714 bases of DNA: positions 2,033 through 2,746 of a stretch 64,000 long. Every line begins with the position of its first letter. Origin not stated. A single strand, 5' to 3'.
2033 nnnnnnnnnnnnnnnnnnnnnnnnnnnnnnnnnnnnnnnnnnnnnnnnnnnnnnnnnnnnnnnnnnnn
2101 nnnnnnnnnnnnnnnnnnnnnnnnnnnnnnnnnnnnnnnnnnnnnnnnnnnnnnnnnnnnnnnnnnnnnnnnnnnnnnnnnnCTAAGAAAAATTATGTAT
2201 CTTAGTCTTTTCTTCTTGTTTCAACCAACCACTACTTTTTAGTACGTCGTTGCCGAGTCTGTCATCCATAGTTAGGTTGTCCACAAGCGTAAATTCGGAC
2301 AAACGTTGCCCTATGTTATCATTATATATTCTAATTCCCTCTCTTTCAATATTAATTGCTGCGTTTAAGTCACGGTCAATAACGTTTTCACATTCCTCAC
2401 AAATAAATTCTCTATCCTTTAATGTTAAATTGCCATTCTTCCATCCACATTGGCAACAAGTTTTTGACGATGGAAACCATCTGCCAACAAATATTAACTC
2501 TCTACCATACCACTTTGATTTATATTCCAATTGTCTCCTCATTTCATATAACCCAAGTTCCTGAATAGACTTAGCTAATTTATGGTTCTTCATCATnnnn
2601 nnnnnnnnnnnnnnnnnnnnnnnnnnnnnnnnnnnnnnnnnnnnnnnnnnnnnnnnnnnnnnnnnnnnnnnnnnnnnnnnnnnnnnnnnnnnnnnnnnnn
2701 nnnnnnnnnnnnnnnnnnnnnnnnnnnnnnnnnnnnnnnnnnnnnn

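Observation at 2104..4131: tRNA locus colonised by mobile DNA: split IS605-type TnpB, an inserted endonuclease with tandem zinc ribbons and a PD-(D/E)xK domain, a tRNA 3' fragment and an aberrant tRNA-Gly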

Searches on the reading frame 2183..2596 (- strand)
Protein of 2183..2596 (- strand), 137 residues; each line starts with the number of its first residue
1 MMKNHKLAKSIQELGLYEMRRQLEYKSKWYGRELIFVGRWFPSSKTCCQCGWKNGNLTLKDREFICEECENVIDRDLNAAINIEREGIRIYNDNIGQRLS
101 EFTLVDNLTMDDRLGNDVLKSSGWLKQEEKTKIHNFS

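Call 4: search_protein_families(library=pfam, proteins=[window:2183-2596:-], max_evalue=1)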
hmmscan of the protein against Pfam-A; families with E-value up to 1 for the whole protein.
window:2183-2596:- (137 aa): 3 families
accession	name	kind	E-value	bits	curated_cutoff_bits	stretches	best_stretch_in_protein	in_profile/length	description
PF07282.18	Cas12f1-like_TNB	-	2.5e-23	82.4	26.3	1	17-83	2-60/60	Cas12f1-like, TNB domain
PF24458.1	DUF7573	-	0.06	13.8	30.2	1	39-71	6-38/39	Domain of unknown function (DUF7573)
PF16799.10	VGPC1_C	-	0.53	10.8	28.9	0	63-78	21-35/48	C-terminal membrane-localisation domain of ion-channel, VCN1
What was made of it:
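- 2183..2605 (-): tnpB C-terminal fragment, codons 281-420 (zinc finger plus RuvC-III). It can be read from ATG 2596, which overlaps the nuclease gene's stop codon. Its 3' part carries the conserved guide-RNA scaffold region. Cas12f1-like_TNB E=2.5e-23 (call 4).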

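Call 5: search_protein_families(library=phrogs, proteins=[window:2183-2596:-], max_evalue=0.01)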
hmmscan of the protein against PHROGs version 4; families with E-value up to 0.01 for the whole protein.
window:2183-2596:- (137 aa): 3 families
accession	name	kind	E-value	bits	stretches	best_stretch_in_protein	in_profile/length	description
phrog_506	-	integration and excision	7.4e-39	135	1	1-95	279-372/403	transposase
phrog_12300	-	integration and excision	1.1e-29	104.5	1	1-87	156-241/286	transposase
phrog_17087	-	unknown function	1.5e-21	78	1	1-90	46-135/141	-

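Call 11: find_encoding_contigs(protein=window:2183-2596:-, flank=10000, max_places=10)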
Protein window:2183-2596:- (137 aa): no gene with exactly this product is on record in the collection.

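Call 25: search_protein_families(library=ncbifam, proteins=[window:2183-2596:-], max_evalue=10)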
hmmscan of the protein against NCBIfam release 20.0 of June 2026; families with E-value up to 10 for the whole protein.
window:2183-2596:- (137 aa): 6 families
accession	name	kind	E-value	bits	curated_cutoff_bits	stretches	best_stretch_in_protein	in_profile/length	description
NF038281.1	IS200_TnpB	exception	2.6e-31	109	425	1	1-88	272-360/360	IS200/IS605 family element RNA-guided endonuclease TnpB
NF040570.1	guided_TnpB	subfamily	1e-29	104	100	1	1-85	300-388/389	RNA-guided endonuclease TnpB family protein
NF038280.1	IS607_TnpB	exception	4.3e-24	85.2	350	1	2-84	305-389/431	IS607 family element RNA-guided endonuclease TnpB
NF049972.1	CRISPR_Cas12f2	exception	7.7e-07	28.2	450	1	19-89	449-521/524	type V CRISPR-associated effector Cas12f2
TIGR01766.2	TIGR01766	domain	2.5e-05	24.7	32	1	3-43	42-82/82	IS200/IS605 family accessory protein TnpB-related protein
NF006732.0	PRK09263.1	equivalog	0.1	10.9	657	1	44-72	641-668/712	anaerobic ribonucleoside-triphosphate reductase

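Call 27: find_related_loci(query=window:2183-2596:-, collection=viral_contigs, flank=5000)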
Query window:2183-2596:- (137 aa) in viral_contigs; peptide patterns used: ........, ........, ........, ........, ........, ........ (x = any residue, [..] = any of these).
271 stretches matched a pattern; 263 encode a relative of the query (tblastn E <= 1e-3); the best 80 are kept; 80 distinct loci.
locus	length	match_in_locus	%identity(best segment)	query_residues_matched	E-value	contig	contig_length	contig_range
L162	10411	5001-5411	88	1-137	8e-84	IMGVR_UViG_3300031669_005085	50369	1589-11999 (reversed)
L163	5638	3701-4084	85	1-128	4e-75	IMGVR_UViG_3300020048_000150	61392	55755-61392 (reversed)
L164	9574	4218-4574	71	1-112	1e-50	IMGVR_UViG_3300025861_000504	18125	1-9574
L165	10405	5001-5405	63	1-130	2e-50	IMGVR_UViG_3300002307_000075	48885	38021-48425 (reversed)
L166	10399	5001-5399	61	1-133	5e-47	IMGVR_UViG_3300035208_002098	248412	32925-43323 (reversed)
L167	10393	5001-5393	55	1-129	6e-41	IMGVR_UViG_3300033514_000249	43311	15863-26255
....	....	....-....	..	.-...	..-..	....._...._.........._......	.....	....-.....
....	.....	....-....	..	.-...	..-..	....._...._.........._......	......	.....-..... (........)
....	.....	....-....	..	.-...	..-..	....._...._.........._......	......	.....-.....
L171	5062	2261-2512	65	1-84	1e-36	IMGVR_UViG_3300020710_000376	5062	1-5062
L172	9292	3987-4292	61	1-104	4e-36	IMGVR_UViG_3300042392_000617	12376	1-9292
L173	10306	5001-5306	61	1-104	4e-36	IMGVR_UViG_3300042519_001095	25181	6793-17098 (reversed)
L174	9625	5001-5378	52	1-131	5e-36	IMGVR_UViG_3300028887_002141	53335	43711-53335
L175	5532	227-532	61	1-104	5e-36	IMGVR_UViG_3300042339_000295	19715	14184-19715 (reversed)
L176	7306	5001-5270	64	1-90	1e-34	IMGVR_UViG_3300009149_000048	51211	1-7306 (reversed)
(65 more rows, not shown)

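Call 28: find_related_loci(query=window:2183-2596:-, collection=genome_contigs, flank=5000)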
Query window:2183-2596:- (137 aa) in genome_contigs; peptide patterns used: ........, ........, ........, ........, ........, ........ (x = any residue, [..] = any of these).
318 stretches matched a pattern; 283 encode a relative of the query (tblastn E <= 1e-3); the best 80 are kept; 80 distinct loci.
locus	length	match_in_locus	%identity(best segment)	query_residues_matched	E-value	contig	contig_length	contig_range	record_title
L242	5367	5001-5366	87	1-122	2e-72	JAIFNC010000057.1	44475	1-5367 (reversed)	MAG: Bacteroidetes bacterium isolate bin_69 scaffold_332, whole genome shotgun sequence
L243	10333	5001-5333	51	1-115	4e-35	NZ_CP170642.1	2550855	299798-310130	Lonepinella koalarum strain ACM3666 chromosome, complete genome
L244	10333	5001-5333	51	1-115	9e-35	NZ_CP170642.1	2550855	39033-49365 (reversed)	Lonepinella koalarum strain ACM3666 chromosome, complete genome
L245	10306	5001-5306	59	1-104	3e-34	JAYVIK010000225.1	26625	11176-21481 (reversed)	MAG: Flavobacterium sp. isolate GL51_DN_metabinner_15_sub GL51_DN_metabinner_15_sub_224, whole genome shotgun sequence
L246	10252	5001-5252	65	1-84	2e-33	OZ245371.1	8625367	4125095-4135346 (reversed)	MAG: Rivularia sp. (in: cyanobacteria) isolate beb1a3fd-4142-4b91-b7aa-4b2fb1984bcf genome assembly, chromosome: 1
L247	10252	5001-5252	65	1-84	3e-33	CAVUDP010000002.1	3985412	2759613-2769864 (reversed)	MAG: uncultured cyanobacterium isolate MFD03250.bin.1.115 genome assembly, contig: contig_2441, whole genome shotgun seq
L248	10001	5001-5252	62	1-84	8e-33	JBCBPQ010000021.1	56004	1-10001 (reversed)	MAG: Cyanobacteria bacterium J06633_8 k141_699208_length_56004_cov_48.0059, whole genome shotgun sequence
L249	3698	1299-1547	65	1-83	2e-32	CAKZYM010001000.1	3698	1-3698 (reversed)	MAG TPA_asm: uncultured Calothrix sp. isolate SRR3401489_bin.79_CONCOCT_v1.1_MAG genome assembly, contig: ERZ1740070.155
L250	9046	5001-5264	60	1-88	2e-32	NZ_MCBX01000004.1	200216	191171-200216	Candidatus Marithrix sp. Canyon 246 clone 3 NODE_6_length_200216_cov_189.361_ID_825, whole genome shotgun sequence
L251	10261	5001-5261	62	1-87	3e-32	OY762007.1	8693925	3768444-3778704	MAG: uncultured Rivularia sp. isolate bc3217e8-a359-4fa3-9fd5-735ade2a2895 genome assembly, chromosome: 1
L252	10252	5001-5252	63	1-84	4e-32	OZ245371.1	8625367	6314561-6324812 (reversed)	MAG: Rivularia sp. (in: cyanobacteria) isolate beb1a3fd-4142-4b91-b7aa-4b2fb1984bcf genome assembly, chromosome: 1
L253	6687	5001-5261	60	1-87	6e-32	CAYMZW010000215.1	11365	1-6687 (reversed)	MAG TPA_asm: uncultured Rivularia sp. isolate SRP063590_co1_49 genome assembly, contig: NODE_6021_length_11365_cov_88.52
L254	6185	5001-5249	64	1-83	6e-32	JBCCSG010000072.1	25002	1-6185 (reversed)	MAG: Cyanobacteria bacterium P01_D01_bin.50 k141_844161_length_25002_cov_242.5218, whole genome shotgun sequence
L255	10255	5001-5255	62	1-85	5e-32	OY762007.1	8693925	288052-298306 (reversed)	MAG: uncultured Rivularia sp. isolate bc3217e8-a359-4fa3-9fd5-735ade2a2895 genome assembly, chromosome: 1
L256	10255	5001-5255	62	1-85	5e-32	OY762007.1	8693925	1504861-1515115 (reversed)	MAG: uncultured Rivularia sp. isolate bc3217e8-a359-4fa3-9fd5-735ade2a2895 genome assembly, chromosome: 1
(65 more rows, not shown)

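Call 36: search_protein_families(library=pfam, proteins=[L162:3501-4151:+, L162:4152-5414:+], max_evalue=0.1)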
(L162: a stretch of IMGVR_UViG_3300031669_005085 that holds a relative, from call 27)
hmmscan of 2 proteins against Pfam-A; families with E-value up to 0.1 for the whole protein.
L162:3501-4151:+ (216 aa): 9 families
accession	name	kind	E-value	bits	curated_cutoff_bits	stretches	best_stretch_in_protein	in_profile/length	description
PF00239.26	Resolvase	-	8.6e-20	71.7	23.3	1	68-206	1-141/145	Resolvase, N terminal domain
PF12728.13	HTH_17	-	7.4e-11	42.6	27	1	8-55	1-47/51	Helix-turn-helix domain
PF00376.29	MerR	-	2.6e-08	34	28.2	1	10-46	1-38/38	MerR family regulatory protein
PF13411.12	MerR_1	-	1.4e-06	28.8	21.6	1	10-52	2-44/69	MerR HTH family regulatory protein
PF09035.16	Tn916-Xis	-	0.015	15.9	22.9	1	9-55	16-63/69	Excisionase from transposon Tn916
PF13384.12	HTH_23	-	0.025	14.9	24.6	1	6-28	14-37/50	Homeodomain-like domain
PF01381.28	HTH_3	-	0.034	14.6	23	0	2-28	3-29/55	Helix-turn-helix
PF08220.18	HTH_DeoR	-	0.066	13.4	21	0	4-27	10-33/57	DeoR-like helix-turn-helix domain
PF18625.7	EspB_PE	-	0.088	13.7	29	0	6-28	26-48/77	ESX-1 secreted protein B PE domain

L162:4152-5414:+ (420 aa): 6 families
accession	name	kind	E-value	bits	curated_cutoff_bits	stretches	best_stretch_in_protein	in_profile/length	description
PF01385.25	OrfB_IS605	-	4e-30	104.9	30.5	1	182-287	11-119/120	Probable transposase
PF07282.18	Cas12f1-like_TNB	-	6.2e-24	84.4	26.3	1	300-366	2-60/60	Cas12f1-like, TNB domain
PF12323.14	HTH_OrfB_IS605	-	2.2e-13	49.9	21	1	1-46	1-47/47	Helix-turn-helix domain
PF18516.7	RuvC_1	-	0.0032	17.3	26.2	1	190-294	24-129/244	RuvC nuclease domain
PF24458.1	DUF7573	-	0.041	14.3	30.2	1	321-352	5-36/39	Domain of unknown function (DUF7573)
PF08271.17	Zn_Ribbon_TF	-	0.043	13.8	29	1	330-359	3-32/43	TFIIB zinc-binding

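Call 97: search_protein_families(library=padloc, proteins=[window:2183-2596:-], max_evalue=0.01)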
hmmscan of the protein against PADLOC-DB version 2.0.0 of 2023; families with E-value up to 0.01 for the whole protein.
window:2183-2596:- (137 aa): 17 families
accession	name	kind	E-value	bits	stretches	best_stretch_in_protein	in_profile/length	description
PDLC00933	Cas12u4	-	5.5e-33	112.6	1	6-94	358-440/488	Cas12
PDLC01700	Cas12f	-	2.2e-31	107.3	1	6-88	344-425/458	CAS-V-F; effector__SPE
PDLC01674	Cas12f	-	6.9e-18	62.9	1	1-88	274-359/389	CAS-V-F; effector__SPE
PDLC01678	Cas12f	-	6.9e-18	62.9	1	1-88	274-359/389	Cas14c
PDLC01691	Cas12f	-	2.3e-14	52.1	1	3-86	248-328/332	CAS-V-F; effector__SPE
PDLC01039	Csx1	-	2e-13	48.6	1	14-87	241-312/315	found elsewhere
PDLC00932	Cas12u3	-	5.8e-11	40.4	1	15-93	318-394/398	Cas12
PDLC01699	Cas12f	-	1.1e-10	39.4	1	16-88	322-392/399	CAS-V-F; effector__SPE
PDLC00931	Cas12u2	-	2.6e-08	31.8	1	6-127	356-439/445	Cas12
PDLC01673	Cas12f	-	9.6e-07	26.1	1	23-89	435-502/507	CAS-V-F; effector__SPE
PDLC01677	Cas12f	-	2.5e-06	24.8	1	23-89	434-502/506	Cas14b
PDLC01692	Cas12f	-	3.2e-06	24.2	1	12-83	459-525/532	CAS-V-F; effector__SPE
PDLC00930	Cas12u1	-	4.5e-06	23.8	1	13-83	462-526/533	Cas12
PDLC01672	Cas12f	-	6.3e-06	23.4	1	16-86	402-477/486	CAS-V-F; effector__SPE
PDLC01690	Cas12f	-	1.1e-05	22.9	1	6-85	320-413/440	CAS-V-F; effector__SPE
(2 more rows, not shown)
